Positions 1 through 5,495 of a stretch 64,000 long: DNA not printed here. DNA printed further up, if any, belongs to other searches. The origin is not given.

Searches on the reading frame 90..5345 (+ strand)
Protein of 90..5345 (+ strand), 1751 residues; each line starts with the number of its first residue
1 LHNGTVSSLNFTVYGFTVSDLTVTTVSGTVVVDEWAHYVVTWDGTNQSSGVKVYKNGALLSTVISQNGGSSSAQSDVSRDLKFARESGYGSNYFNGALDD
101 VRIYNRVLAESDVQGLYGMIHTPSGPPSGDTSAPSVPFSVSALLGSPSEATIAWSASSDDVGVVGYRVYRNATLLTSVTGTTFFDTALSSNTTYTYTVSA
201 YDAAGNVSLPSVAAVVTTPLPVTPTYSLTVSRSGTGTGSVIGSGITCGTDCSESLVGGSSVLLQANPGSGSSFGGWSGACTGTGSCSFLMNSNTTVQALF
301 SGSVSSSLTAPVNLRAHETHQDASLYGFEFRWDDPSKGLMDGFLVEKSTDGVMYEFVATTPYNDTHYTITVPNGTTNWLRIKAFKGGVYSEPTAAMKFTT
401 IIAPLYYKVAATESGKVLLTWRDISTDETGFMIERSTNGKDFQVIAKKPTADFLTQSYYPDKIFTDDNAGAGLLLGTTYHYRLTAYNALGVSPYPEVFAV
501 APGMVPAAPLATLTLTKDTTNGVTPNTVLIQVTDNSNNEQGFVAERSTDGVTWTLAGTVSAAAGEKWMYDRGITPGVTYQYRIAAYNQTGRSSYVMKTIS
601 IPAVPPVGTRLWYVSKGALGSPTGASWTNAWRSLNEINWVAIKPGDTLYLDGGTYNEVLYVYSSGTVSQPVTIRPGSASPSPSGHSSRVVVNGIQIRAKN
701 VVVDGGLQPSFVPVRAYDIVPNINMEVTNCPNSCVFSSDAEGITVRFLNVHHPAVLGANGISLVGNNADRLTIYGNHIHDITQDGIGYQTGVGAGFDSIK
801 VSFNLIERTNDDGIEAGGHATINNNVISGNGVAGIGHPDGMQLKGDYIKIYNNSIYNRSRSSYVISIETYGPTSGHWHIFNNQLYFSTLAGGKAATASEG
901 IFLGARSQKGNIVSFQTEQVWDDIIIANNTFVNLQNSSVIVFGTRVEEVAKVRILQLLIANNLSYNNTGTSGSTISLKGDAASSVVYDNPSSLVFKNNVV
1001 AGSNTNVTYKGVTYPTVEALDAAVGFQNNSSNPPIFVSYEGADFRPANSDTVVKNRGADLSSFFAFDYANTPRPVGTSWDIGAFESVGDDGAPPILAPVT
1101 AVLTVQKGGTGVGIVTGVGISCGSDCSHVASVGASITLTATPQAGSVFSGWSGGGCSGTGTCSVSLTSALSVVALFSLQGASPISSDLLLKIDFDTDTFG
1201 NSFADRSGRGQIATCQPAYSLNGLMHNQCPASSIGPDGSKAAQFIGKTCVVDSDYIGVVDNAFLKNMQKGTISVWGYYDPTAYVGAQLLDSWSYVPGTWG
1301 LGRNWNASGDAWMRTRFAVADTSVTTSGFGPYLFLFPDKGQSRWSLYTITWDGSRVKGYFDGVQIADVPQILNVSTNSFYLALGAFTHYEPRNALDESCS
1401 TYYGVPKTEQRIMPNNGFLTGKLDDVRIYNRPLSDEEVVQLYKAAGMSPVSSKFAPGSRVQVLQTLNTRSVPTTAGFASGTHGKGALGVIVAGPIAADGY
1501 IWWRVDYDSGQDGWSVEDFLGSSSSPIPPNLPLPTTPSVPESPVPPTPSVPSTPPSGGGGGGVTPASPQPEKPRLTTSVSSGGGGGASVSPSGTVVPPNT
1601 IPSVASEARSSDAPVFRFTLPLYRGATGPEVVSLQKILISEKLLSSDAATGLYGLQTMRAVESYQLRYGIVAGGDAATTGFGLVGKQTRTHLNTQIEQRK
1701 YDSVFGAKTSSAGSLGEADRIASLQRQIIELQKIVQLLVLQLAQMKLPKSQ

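Call 19: search_protein_families(library=pfam, proteins=[window:90-5345:+], max_evalue=0.001)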
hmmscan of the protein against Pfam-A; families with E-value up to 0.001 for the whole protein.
window:90-5345:+ (1751 aa): 5 families
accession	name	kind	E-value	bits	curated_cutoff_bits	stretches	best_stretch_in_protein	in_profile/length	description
PF13385.13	Laminin_G_3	-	1.6e-21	77.5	27.6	1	8-114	55-151/151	Concanavalin A-like lectin/glucanases superfamily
PF18998.6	Flg_new_2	-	4.1e-12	46.3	23.6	2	241-301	14-70/73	Divergent InlB B-repeat domain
PF00041.27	fn3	-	1.5e-08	35.2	25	0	138-209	4-76/84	Fibronectin type III domain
PF01471.23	PG_binding_1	-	4.2e-05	24.1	23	1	1627-1672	1-45/57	Putative peptidoglycan binding domain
PF18370.7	RGI_lyase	-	0.00054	20.7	27.8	0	150-197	19-69/86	Rhamnogalacturonan I lyases beta-sheet domain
